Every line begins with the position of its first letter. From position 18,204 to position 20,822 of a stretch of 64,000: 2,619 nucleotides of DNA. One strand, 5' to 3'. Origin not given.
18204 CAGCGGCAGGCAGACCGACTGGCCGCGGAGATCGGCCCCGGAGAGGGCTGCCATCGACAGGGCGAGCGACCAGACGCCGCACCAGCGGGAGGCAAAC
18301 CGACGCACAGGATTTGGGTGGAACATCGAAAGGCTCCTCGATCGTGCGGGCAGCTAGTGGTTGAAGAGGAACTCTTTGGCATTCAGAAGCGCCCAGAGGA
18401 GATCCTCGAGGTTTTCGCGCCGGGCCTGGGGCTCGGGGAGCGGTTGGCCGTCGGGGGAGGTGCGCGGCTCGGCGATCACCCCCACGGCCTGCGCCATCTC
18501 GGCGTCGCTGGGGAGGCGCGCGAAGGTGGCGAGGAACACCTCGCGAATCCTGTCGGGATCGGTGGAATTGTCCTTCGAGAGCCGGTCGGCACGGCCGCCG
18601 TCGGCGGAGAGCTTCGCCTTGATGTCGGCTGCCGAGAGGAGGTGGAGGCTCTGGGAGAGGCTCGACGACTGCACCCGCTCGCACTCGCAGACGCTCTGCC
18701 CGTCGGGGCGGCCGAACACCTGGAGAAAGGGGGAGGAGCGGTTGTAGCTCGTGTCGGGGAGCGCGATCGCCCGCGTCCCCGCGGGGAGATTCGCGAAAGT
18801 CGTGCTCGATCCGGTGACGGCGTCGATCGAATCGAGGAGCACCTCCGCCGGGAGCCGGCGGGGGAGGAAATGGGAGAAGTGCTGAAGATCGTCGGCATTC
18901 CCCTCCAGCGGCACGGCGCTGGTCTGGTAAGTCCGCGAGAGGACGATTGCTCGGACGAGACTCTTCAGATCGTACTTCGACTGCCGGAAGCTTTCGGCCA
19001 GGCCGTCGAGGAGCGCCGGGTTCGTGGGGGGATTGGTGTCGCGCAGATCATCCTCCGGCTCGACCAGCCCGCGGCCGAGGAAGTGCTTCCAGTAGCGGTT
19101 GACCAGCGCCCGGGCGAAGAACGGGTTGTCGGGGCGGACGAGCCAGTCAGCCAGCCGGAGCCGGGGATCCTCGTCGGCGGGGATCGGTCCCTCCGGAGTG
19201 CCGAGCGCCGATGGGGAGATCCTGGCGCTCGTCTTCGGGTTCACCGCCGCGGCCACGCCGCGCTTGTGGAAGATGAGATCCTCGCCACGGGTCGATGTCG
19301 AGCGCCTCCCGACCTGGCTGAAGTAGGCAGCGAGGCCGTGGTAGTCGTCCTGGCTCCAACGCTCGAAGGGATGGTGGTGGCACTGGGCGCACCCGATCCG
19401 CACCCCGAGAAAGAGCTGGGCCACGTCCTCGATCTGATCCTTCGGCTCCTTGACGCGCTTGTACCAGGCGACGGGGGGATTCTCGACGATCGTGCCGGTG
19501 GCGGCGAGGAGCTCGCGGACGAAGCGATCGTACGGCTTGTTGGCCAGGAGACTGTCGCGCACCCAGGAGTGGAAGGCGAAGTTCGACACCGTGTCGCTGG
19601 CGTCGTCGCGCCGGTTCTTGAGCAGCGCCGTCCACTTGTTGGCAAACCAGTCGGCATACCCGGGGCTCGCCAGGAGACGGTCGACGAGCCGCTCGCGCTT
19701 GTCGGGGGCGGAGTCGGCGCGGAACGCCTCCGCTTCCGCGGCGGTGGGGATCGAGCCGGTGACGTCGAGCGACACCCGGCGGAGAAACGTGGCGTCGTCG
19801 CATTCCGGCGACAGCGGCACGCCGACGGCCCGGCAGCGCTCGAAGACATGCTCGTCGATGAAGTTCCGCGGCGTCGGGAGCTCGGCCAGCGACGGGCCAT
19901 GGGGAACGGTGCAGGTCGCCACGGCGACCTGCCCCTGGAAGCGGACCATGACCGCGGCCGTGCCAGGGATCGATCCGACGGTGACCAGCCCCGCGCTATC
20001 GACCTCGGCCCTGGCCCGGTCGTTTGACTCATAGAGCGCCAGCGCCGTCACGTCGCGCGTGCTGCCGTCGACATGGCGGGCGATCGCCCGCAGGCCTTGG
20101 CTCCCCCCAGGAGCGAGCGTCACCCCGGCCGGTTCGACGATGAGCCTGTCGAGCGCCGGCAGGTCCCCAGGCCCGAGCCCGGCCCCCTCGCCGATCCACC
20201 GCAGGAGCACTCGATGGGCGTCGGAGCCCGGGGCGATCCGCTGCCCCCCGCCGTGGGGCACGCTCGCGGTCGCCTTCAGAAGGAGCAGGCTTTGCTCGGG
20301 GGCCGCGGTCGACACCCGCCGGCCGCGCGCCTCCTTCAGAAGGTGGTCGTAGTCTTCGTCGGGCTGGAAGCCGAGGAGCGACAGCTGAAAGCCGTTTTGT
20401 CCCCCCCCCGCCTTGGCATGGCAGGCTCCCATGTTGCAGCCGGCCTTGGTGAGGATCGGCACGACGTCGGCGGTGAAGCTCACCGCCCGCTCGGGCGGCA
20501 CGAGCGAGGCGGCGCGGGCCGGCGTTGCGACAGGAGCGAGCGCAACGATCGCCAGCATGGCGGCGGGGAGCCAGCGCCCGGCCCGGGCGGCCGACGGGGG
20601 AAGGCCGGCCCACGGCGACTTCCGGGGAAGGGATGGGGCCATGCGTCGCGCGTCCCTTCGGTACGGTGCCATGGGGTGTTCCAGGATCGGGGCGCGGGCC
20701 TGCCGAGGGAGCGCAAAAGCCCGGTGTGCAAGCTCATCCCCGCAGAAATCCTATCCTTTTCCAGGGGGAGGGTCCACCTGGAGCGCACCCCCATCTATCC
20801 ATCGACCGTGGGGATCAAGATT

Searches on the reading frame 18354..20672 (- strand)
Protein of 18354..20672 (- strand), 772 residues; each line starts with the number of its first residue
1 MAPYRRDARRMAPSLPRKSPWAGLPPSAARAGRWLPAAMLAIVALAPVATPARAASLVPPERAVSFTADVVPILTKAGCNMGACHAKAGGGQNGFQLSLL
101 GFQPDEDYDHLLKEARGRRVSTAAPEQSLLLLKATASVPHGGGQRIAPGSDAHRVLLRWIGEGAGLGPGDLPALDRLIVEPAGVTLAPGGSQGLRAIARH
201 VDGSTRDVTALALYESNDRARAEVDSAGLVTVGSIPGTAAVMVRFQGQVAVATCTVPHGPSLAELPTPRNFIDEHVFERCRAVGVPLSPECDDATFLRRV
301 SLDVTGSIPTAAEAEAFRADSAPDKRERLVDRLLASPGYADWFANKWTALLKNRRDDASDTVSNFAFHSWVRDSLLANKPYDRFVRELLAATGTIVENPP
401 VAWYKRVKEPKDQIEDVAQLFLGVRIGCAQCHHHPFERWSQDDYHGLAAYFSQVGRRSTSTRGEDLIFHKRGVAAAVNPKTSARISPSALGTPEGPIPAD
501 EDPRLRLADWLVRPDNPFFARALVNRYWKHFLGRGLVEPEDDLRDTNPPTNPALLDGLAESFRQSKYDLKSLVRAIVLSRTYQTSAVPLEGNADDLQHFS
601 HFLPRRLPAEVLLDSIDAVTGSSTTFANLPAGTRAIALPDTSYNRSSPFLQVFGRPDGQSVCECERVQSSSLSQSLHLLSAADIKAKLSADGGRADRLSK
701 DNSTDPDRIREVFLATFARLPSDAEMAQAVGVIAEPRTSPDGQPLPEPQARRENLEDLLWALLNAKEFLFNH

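Call 78: search_protein_families(library=pfam, proteins=[window:18354-20672:-], max_evalue=0.0001)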
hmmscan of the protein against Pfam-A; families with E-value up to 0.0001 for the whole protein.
window:18354-20672:- (772 aa): 2 families
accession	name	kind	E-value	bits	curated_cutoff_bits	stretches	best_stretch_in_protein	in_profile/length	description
PF07583.16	PSCyt2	-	6.3e-52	177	29.8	1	272-454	2-207/209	Protein of unknown function (DUF1549)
PF07587.16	PSD1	-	3.2e-47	161.4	28.5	1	504-730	2-241/244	Protein of unknown function (DUF1553)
